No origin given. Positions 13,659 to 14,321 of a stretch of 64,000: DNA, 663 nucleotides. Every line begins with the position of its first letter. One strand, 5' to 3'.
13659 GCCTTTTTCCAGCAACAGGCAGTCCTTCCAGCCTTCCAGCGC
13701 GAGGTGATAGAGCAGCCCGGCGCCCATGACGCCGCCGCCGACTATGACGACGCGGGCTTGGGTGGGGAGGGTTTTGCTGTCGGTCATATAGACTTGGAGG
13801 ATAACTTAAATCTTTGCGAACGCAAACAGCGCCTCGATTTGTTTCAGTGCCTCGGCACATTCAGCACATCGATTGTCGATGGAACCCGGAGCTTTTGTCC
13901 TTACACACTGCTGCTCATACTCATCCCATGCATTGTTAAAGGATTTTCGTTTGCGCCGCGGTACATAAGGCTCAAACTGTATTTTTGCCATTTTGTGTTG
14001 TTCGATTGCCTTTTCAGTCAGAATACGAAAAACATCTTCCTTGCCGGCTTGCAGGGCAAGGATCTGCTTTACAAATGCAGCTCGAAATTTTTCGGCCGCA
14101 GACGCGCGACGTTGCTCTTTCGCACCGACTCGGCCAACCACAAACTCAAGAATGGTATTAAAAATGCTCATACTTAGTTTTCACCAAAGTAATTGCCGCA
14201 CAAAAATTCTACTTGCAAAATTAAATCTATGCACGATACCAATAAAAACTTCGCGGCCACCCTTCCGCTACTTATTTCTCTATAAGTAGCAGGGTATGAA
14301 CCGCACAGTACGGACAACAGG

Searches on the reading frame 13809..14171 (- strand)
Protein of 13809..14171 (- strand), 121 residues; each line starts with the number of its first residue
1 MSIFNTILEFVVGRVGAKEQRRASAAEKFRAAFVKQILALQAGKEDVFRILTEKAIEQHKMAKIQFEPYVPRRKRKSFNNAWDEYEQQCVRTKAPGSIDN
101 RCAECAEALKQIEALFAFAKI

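Call 4: search_protein_families(library=pfam, proteins=[window:13809-14171:-], max_evalue=1)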
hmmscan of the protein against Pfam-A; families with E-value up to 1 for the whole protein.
window:13809-14171:- (121 aa): 0 families

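Call 5: search_protein_families(library=padloc, proteins=[window:13809-14171:-], max_evalue=1)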
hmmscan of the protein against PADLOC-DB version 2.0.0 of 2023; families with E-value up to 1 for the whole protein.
window:13809-14171:- (121 aa): 0 families
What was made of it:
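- PADLOC found nothing (call 5).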

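Call 6: search_protein_families(library=ncbifam, proteins=[window:13809-14171:-], max_evalue=1)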
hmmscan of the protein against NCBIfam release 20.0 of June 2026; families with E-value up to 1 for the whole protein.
window:13809-14171:- (121 aa): 0 families
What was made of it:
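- On Type II toxin-antitoxin system: No Pfam, NCBIfam or PADLOC hit (calls 4-6).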

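Call 7: search_protein_families(library=phrogs, proteins=[window:13809-14171:-], max_evalue=1)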
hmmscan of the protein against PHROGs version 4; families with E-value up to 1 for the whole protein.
window:13809-14171:- (121 aa): 1 family
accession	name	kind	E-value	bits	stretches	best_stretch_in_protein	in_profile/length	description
phrog_34222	-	unknown function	0.087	14.1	1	72-111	39-78/84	-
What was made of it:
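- Neither protein hits PADLOC, Pfam or PHROGs at a significant level (calls 4, 5, 7).
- Tried and rejected: Pfam, NCBIfam, PADLOC and PHROGs gave nothing significant (calls 4-7).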

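Call 9: find_homologous_proteins(query=window:13809-14171:-, max_evalue=0.01)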
Query window:13809-14171:- (121 aa): 1 proteins with E <= 0.01 among 12 candidates.
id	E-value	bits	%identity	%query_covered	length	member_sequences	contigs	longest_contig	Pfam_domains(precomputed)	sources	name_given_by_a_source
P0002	1.0e-71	256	100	100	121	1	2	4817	-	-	-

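Call 11: find_encoding_contigs(protein=P0002, flank=10000, max_places=10)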
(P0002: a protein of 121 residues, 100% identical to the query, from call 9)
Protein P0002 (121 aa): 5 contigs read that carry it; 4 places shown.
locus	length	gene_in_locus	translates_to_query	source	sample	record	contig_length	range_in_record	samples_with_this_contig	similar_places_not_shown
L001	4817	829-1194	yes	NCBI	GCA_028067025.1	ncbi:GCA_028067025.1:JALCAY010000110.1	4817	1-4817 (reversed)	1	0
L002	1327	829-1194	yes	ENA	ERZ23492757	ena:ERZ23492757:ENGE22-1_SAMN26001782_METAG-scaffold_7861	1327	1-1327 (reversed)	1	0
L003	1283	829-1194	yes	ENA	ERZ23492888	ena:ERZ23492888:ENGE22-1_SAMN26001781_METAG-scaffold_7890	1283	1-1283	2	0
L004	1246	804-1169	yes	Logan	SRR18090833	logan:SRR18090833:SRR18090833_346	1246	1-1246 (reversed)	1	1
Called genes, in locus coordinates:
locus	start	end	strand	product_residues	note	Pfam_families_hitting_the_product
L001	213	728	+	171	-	-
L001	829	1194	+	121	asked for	-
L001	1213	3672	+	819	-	PF01266:DAO, PF16350:FAO_M, PF01571:GCV_T, PF08669:GCV_T_C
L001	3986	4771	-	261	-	PF00378:ECH_1, PF16113:ECH_2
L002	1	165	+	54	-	?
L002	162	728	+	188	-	-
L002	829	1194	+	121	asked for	-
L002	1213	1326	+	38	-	?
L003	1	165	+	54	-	?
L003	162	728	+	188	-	-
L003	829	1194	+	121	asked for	-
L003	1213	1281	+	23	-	?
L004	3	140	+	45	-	?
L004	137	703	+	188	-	-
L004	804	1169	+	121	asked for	-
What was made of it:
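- Three public contigs carrying it are only 1.2-1.3 kb long and end just inside the flanking genes (call 11).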

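Call 28: predict_structure(protein=window:13809-14171:-)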
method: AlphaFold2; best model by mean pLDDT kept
length: 121 residues; sequences in the alignment: 1
mean_pLDDT: 73.5   pTM: 0.57
mean pLDDT of the five models: 73.5, 58.4, 56.8, 56.6, 56.1
residues with pLDDT >= 90: 2; 70-90: 89; 50-70: 17; < 50: 13
segments of 3 or more residues with pLDDT < 50: 4-6, 11-16
pLDDT, mean of each block of 10 residues (from residue 1): 46 51 69 80 82 81 82 88 83 72 76 73 56
secondary structure, 60 per line:
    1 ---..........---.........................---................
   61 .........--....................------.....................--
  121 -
elements in order: H4-13 H17-41 H45-69 H72-91 H98-118

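Call 32: fold_search(model_id=the predicted structure, library=pdb)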
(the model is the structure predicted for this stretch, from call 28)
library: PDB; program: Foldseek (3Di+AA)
matches with E <= 10: 408; with E <= 0.001: 0
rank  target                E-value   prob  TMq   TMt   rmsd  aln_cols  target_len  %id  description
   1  9grx_6                7.5e-02  1.00  0.66  0.64   2.8       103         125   14  NDH-PSI-LHCI supercomplex from S. oleracea (released 2025-02-12)
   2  7a73                  1.5e-01  1.00  0.62  0.24   2.3        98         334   14  Crystal structure of the two-domain cyclophilinA from Anabaena sp. (released 2021-10-06)
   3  9min_I                1.9e-01  0.99  0.54  0.52   3.9       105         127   13  Structure of a designed minibinder to NYESO1-A*02:01 (released 2025-08-06)
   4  6iuh_B                2.0e-01  0.98  0.53  0.54   3.9       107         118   15  Crystal structure of GIT1 PBD domain in complex with Liprin-alpha2 (released 2019-02-20)
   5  6iui_B                2.0e-01  0.97  0.51  0.54   3.9       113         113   16  Crystal structure of GIT1 PBD domain in complex with Paxillin LD4 motif (released 2019-03-06)
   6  4yuu_Q2               2.7e-01  1.00  0.70  0.76   2.3       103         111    7  Crystal structure of oxygen-evolving photosystem II from a red alga (released 2016-01-20)
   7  9ifm_Q                2.7e-01  0.98  0.58  0.49   4.1       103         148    8  STRUCTURE OF UNSTACKED C2S2-TYPE PSII-LHCII SUPERCOMPLEX FROM PISUM SATIVUM (released 2026-01-28)
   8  5xnl_Q                2.7e-01  0.95  0.51  0.48   4.9       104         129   10  Structure of stacked C2S2M2-type PSII-LHCII supercomplex from Pisum sativum (released 2017-09-20)
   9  5xef                  3.2e-01  0.99  0.59  0.59   3.7        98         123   17  Crystal structure of flagellar chaperone from bacteria (released 2018-06-27)
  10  2lk4_MODEL_1_A        3.2e-01  0.75  0.39  0.37   5.7       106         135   11  Structural and mechanistic insights into the interaction between PAT Pyk2 and Paxillin LD motif (released 2012-10-10)
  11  4yuu_q1               3.3e-01  1.00  0.70  0.79   2.3       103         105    7  Crystal structure of oxygen-evolving photosystem II from a red alga (released 2016-01-20)
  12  9lh4                  3.3e-01  0.99  0.58  0.24   3.6       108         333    9  Crystal structure of the cyclophilin 37 from Arabidopsis thaliana (released 2025-12-24)
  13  6iuh_A                3.3e-01  0.97  0.55  0.55   4.2       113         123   17  Crystal structure of GIT1 PBD domain in complex with Liprin-alpha2 (released 2019-02-20)
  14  6jmu_A                3.3e-01  0.87  0.47  0.46   5.5       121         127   16  Crystal structure of GIT1/Paxillin complex (released 2020-05-20)
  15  9min_D                3.9e-01  0.89  0.47  0.45   5.6       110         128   11  Structure of a designed minibinder to NYESO1-A*02:01 (released 2025-08-06)
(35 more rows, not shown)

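Call 35: search_solved_structures(query=window:13809-14171:-, max_evalue=10)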
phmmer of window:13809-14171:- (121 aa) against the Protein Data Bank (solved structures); distinct sequences matched with E-value up to 10: 2.
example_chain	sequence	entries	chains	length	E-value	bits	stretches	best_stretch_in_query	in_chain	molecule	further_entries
8b9z_o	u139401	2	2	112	0.9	13.4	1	19-75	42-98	NADH dehydrogenase [ubiquinone] 1 beta subcomplex subunit 7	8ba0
4kg8_A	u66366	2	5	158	1.9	12.3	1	9-58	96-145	Tumor necrosis factor ligand superfamily member 14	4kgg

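Call 38: fold_search(model_id=the predicted structure, library=viral)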
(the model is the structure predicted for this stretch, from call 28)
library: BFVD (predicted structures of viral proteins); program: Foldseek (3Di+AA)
matches with E <= 10: 294; with E <= 0.001: 0
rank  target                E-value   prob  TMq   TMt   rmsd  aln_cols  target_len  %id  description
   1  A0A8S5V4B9            2.2e-01  1.00  0.69  0.58   2.8       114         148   11  Nucleoporin [Siphoviridae sp. ctNHg2]
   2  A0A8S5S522            2.9e-01  0.75  0.42  0.35   8.1       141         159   13  Uncharacterized protein [Siphoviridae sp. ctmP938]
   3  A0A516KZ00            3.6e-01  0.90  0.53  0.51   7.8       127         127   13  (no name in the UniProt tables at hand)
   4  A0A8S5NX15            6.0e-01  0.44  0.38  0.30  12.0       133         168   14  Uncharacterized protein [Caudovirales sp. ct0FJ5]
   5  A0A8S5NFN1            6.3e-01  0.89  0.47  0.64   3.7        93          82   16  Uncharacterized protein [Myoviridae sp. ct0wg9]
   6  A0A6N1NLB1            7.5e-01  0.91  0.56  0.53   3.7       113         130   10  Putative orfan [Tupanvirus soda lake]
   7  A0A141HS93            7.5e-01  0.77  0.50  0.09   6.7       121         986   17  (no name in the UniProt tables at hand)
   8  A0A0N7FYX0            7.5e-01  0.75  0.49  0.43   4.9       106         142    5  Uncharacterized protein [Acidianus bottle-shaped virus 2 strain ABV2]
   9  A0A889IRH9            7.5e-01  0.63  0.44  0.45   5.5       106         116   13  (no name in the UniProt tables at hand)
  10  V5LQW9                7.5e-01  0.38  0.42  0.31  19.4       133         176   16  (no name in the UniProt tables at hand)
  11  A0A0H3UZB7            7.9e-01  0.51  0.40  0.45   5.8       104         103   16  (no name in the UniProt tables at hand)
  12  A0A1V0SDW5            7.9e-01  0.33  0.36  0.38  17.5       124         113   14  Uncharacterized protein [Indivirus ILV1]
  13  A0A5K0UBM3            8.4e-01  0.57  0.45  0.17   4.9       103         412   20  Uncharacterized protein [Yasminevirus sp. GU-2018]
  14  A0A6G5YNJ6            8.4e-01  0.33  0.36  0.37  16.9       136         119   10  (no name in the UniProt tables at hand)
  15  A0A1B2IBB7            8.8e-01  0.30  0.34  0.19  15.8       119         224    8  (no name in the UniProt tables at hand)
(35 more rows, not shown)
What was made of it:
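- Tried and rejected: I rejected these as uninformative (calls 32, 38).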

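Call 44: find_related_loci(query=window:13809-14171:-, collection=viral_contigs, flank=5000)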
Query window:13809-14171:- (121 aa) in viral_contigs; peptide patterns used: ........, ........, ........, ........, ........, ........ (x = any residue, [..] = any of these).
16 stretches matched a pattern, but none encodes a relative of the query by tblastn (E <= 1e-3).

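Call 46: search_dna_similar(query=window:13809-14171:-, collection=phages, mode=protein, max_evalue=1)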
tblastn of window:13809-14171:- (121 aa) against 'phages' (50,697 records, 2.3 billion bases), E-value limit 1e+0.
No match.

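Call 48: search_dna_similar(query=window:13809-14171:-, collection=plasmids, mode=protein, max_evalue=1)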
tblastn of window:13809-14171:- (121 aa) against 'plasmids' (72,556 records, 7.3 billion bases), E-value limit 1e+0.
No match.

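Call 79: find_related_loci(query=window:13809-14171:-, collection=genome_contigs, flank=5000)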
Query window:13809-14171:- (121 aa) in genome_contigs; peptide patterns used: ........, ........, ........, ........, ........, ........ (x = any residue, [..] = any of these).
332 stretches matched a pattern, but none encodes a relative of the query by tblastn (E <= 1e-3).
